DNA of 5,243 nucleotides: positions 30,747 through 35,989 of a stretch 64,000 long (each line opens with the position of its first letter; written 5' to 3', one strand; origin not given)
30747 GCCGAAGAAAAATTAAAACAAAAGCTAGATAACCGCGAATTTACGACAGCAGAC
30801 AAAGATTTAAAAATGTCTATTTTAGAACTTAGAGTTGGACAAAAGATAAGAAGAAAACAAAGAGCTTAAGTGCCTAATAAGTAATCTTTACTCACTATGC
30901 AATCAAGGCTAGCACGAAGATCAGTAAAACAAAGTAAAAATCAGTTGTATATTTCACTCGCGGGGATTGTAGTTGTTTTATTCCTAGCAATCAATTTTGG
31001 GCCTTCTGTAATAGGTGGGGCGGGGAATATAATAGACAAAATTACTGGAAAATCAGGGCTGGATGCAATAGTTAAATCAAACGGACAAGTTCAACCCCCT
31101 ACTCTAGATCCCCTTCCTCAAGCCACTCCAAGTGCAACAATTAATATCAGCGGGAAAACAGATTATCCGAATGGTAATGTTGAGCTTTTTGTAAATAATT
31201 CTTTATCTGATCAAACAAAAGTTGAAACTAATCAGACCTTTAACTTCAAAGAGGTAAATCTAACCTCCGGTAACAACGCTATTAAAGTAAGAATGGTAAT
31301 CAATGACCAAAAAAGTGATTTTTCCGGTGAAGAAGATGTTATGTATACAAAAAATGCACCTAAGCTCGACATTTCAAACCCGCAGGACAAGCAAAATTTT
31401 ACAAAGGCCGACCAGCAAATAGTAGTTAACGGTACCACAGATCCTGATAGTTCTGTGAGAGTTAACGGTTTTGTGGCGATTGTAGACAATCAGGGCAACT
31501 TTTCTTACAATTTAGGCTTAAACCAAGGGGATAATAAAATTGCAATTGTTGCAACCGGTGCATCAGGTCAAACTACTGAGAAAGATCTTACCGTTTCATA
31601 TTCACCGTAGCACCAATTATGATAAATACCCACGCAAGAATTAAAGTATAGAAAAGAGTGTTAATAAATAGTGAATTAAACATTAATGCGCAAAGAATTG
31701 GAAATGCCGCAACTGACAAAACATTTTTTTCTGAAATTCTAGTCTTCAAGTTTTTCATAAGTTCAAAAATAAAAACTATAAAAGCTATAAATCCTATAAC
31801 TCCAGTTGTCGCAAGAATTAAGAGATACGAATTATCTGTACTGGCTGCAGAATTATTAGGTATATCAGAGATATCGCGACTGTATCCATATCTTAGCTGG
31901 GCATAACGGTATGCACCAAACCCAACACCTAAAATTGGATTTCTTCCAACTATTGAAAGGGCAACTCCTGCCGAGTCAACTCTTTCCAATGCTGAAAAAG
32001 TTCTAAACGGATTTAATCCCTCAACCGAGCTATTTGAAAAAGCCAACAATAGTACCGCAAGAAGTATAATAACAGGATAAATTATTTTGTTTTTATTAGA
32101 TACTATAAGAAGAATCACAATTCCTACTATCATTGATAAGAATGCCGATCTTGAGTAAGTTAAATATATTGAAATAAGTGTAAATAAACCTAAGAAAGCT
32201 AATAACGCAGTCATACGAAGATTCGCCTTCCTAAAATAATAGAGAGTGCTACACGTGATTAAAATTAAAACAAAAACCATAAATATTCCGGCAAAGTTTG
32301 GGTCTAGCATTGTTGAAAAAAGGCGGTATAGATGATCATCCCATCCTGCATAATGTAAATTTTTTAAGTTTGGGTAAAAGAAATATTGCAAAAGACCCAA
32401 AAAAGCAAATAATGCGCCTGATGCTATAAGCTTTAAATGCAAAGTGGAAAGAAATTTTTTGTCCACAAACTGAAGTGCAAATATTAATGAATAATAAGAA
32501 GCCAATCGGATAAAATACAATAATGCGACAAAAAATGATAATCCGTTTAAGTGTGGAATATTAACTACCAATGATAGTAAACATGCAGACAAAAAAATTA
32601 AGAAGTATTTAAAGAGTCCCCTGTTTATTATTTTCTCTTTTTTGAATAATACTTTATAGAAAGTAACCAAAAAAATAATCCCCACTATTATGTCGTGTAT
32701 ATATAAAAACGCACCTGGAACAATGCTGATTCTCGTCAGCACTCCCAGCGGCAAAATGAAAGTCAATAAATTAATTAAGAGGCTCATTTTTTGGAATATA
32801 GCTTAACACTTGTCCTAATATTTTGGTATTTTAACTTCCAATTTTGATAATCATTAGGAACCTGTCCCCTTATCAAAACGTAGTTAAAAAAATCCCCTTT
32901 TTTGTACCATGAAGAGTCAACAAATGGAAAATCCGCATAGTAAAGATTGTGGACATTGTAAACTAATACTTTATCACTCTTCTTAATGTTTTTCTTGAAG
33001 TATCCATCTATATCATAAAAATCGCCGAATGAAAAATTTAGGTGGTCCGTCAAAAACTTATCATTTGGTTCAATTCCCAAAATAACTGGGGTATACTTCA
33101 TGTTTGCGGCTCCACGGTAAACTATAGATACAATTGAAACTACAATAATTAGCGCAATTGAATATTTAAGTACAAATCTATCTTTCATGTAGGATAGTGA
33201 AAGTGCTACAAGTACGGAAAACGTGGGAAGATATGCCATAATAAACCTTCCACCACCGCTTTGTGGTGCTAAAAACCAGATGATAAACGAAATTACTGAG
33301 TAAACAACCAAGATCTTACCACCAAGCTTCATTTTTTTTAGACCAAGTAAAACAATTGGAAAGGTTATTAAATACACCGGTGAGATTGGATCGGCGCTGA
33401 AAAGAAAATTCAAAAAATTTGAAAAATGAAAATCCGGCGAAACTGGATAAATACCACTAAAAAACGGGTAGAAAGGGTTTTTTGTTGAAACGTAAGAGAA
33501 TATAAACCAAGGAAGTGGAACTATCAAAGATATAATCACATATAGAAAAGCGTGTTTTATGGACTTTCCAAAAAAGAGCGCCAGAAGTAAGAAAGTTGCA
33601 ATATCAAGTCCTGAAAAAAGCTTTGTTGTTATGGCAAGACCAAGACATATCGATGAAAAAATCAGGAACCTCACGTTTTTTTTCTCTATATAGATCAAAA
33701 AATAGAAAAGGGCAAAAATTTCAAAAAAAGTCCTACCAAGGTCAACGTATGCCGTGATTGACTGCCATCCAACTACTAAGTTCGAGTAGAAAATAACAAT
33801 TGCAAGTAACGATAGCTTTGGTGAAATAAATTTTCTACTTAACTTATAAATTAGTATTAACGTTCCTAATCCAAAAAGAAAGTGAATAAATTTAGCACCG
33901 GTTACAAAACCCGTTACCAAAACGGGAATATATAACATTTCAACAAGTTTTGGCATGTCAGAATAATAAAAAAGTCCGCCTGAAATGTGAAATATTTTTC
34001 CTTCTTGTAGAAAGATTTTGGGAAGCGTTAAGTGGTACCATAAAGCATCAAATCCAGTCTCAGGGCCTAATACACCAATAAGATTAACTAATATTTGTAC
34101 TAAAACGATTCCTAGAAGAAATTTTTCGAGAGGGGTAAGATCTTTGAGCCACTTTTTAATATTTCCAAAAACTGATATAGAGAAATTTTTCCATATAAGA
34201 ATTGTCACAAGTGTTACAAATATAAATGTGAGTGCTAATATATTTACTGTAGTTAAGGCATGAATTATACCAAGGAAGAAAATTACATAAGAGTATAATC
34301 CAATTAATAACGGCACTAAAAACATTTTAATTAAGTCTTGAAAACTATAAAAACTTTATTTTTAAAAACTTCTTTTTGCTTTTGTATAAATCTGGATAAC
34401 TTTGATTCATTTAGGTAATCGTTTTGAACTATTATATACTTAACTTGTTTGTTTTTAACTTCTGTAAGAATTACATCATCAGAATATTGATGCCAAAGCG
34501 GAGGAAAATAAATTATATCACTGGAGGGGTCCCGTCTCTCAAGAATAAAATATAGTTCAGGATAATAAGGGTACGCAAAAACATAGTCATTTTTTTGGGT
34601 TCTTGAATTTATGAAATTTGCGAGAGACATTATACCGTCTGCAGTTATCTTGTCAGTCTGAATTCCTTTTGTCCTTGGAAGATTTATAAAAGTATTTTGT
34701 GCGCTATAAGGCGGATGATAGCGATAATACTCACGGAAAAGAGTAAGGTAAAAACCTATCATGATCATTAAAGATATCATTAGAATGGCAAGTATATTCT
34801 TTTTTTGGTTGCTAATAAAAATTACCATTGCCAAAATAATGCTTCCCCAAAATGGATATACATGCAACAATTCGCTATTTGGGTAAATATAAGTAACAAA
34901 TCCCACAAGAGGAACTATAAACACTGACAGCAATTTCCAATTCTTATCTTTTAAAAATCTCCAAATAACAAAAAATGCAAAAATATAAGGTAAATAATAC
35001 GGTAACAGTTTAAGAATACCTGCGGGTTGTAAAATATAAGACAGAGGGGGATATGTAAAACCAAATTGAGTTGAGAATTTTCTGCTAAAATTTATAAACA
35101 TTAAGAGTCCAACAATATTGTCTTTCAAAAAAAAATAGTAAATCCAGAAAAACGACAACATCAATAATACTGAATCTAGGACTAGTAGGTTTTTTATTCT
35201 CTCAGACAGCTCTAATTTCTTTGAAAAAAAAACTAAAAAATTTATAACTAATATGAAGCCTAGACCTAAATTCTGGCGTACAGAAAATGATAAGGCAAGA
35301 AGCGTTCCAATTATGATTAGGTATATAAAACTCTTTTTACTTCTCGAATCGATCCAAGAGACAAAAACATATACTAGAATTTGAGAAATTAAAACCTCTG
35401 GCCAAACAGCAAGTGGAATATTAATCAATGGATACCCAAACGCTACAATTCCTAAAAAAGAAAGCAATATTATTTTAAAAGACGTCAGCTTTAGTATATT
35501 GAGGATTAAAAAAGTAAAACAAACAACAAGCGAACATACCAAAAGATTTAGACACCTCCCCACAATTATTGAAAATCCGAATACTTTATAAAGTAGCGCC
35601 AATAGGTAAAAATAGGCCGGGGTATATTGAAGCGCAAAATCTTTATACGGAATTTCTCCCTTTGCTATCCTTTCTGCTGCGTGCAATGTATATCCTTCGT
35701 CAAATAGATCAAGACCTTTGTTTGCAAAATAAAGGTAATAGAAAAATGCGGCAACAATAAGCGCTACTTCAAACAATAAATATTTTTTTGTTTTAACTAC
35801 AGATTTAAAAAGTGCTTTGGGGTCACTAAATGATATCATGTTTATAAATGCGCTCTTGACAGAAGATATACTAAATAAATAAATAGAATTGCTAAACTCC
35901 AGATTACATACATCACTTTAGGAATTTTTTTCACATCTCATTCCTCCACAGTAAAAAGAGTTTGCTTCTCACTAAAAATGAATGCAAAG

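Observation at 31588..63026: A 31-kb envelope-glycosylation island with at least nine paralogous GT-C (PMT/ArnT-like) membrane glycosyltransferases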

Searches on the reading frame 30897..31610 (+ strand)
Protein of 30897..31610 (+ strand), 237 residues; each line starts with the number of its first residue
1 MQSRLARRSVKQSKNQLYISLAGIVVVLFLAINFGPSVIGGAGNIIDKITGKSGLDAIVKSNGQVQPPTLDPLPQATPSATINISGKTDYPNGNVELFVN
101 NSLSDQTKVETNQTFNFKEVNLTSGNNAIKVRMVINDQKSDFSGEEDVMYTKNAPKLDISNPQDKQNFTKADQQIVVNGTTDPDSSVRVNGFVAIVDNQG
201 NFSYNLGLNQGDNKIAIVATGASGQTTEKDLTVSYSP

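Call 5: search_protein_families(library=pfam, proteins=[window:30897-31610:+], max_evalue=0.01)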
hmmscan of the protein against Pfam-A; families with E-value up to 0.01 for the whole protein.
window:30897-31610:+ (237 aa): 3 families
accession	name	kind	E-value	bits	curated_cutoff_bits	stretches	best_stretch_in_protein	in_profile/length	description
PF09136.16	Glucodextran_B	-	3.1e-17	62.7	27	1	155-234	1-80/83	Glucodextranase, domain B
PF12733.13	Cadherin-like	-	3e-05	24.8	24.2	0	172-228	26-80/89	Cadherin-like beta sandwich domain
PF17936.7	Big_6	-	0.0016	19.1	27.6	1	162-228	2-75/83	Bacterial Ig domain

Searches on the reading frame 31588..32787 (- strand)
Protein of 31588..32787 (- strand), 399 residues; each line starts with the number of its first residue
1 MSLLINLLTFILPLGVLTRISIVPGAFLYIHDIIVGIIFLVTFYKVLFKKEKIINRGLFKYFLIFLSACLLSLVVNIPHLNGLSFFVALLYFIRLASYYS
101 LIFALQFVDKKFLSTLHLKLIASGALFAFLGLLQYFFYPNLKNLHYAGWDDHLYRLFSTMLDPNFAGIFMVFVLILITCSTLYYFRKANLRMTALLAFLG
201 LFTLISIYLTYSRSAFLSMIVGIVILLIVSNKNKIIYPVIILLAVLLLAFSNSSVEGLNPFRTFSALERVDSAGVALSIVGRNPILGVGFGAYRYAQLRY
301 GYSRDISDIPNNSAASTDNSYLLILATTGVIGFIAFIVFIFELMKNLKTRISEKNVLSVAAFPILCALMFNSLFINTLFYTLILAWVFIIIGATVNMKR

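Call 4: search_protein_families(library=pfam, proteins=[window:31588-32787:-], max_evalue=0.01)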
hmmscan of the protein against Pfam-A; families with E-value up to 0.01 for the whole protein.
window:31588-32787:- (399 aa): 1 family
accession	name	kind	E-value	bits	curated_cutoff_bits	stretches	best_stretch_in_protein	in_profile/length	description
PF04932.20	Wzy_C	-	1.3e-17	64.4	31.7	1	200-337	3-149/149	O-Antigen ligase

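Call 8: search_protein_families(library=ncbifam, proteins=[window:31588-32787:-], max_evalue=1)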
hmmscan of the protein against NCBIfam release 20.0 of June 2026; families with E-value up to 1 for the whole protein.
window:31588-32787:- (399 aa): 2 families
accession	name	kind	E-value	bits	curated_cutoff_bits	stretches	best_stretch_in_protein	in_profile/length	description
NF012031.0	PRK15487.1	equivalog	0.00055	19.1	277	1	170-397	169-401/404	O-antigen ligase RfaL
NF058641.1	TfpM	equivalog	0.05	12.6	600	1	20-391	21-354/421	O-linking oligosaccharyltransferase TfpM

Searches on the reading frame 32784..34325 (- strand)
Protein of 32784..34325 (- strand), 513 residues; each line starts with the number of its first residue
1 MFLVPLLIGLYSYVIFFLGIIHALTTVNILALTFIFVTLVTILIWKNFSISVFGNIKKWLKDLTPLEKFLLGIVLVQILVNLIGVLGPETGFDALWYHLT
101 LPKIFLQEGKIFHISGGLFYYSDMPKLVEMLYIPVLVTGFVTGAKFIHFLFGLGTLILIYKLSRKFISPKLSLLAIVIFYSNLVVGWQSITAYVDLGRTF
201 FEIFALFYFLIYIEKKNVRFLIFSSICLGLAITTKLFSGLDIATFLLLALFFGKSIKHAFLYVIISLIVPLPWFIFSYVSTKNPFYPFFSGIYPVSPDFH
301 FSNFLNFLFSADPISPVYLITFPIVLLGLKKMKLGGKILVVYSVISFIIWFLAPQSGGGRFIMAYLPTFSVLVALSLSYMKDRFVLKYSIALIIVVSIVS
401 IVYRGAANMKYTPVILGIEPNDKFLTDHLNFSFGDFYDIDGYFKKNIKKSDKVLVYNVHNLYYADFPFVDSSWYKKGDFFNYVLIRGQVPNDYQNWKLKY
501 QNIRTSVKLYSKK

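Call 3: search_protein_families(library=pfam, proteins=[window:32784-34325:-], max_evalue=0.01)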
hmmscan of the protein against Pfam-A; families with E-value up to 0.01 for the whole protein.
window:32784-34325:- (513 aa): 1 family
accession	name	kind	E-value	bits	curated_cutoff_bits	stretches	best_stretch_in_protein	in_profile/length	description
PF13231.12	PMT_2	-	8.8e-08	32.9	26.1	1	144-274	24-158/160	Dolichyl-phosphate-mannose-protein mannosyltransferase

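Call 8: search_protein_families(library=ncbifam, proteins=[window:32784-34325:-], max_evalue=1)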
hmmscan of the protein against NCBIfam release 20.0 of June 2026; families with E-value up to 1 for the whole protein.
window:32784-34325:- (513 aa): 1 family
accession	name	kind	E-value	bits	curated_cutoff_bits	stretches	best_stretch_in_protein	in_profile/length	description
NF047440.1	LA3751_2_3_fam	subfamily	3e-06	26.3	200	1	119-403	76-383/460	LA_3751/LA_3752 family putative glycosyltransferase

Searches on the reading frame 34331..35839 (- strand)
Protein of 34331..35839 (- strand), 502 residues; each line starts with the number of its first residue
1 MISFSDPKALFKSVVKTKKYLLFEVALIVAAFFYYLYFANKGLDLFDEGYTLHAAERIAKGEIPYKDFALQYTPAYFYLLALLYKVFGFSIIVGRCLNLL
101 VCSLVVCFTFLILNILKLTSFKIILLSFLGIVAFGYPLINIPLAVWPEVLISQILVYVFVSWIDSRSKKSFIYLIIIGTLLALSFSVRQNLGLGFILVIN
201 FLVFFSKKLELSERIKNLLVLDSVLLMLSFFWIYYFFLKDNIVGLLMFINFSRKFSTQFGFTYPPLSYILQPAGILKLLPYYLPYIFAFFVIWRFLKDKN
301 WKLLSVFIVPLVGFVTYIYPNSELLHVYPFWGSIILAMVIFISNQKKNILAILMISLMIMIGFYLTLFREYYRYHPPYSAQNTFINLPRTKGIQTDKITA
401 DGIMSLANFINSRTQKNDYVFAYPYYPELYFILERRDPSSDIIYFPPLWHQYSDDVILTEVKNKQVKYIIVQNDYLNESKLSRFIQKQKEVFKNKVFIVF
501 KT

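Call 3: search_protein_families(library=pfam, proteins=[window:34331-35839:-], max_evalue=0.01)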
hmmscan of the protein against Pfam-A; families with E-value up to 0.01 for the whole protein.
window:34331-35839:- (502 aa): 0 families

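Call 8: search_protein_families(library=ncbifam, proteins=[window:34331-35839:-], max_evalue=1)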
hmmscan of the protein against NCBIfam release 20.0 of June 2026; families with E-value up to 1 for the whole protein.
window:34331-35839:- (502 aa): 1 family
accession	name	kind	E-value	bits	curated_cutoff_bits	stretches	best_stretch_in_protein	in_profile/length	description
NF047440.1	LA3751_2_3_fam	subfamily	2.3e-06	26.7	200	1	70-368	79-386/460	LA_3751/LA_3752 family putative glycosyltransferase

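Call 13: find_homologous_proteins(query=window:34331-35839:-)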
Query window:34331-35839:- (502 aa): 108 proteins with E <= 0.001 among 8000 candidates.
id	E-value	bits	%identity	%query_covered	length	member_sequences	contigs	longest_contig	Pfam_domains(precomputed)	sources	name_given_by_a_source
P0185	0.0e+0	1087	100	100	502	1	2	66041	-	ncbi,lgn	-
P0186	1.5e-198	679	62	97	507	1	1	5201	-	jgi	jgi:hypothetical protein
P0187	3.4e-193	661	62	97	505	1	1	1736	-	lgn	-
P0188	1.0e-187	643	61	96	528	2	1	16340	-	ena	-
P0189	3.3e-187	641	61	97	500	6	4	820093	-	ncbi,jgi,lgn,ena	-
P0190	4.2e-186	638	60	97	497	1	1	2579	-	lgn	-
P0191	1.5e-185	636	61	97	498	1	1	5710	-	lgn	-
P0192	1.5e-184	633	60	96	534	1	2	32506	-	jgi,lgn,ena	-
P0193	1.3e-183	630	60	97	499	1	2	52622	-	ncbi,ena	-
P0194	1.9e-182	626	60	96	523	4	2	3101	-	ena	-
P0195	1.7e-180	619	59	97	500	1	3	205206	-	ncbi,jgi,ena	-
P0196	1.9e-175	603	58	97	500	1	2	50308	-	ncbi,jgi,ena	-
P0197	3.4e-160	552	52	97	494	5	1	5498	-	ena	-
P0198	1.8e-153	530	52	97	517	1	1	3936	-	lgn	-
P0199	2.6e-145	503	50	97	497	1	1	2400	-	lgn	-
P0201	5.5e-145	502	49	97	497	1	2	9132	PF13231.13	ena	-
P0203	8.2e-144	498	47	98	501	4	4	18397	PF13231.13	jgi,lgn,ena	-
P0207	1.9e-141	491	48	92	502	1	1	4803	PF13231.13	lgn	-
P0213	3.4e-137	477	48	97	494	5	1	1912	PF13231.13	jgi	-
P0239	7.3e-115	403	44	92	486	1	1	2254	PF13231.13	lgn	-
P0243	2.1e-114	401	43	95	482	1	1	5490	PF13231.13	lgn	-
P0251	1.3e-111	392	42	94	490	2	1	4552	PF13231.13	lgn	-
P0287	3.9e-91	325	37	92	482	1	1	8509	PF13231.13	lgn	-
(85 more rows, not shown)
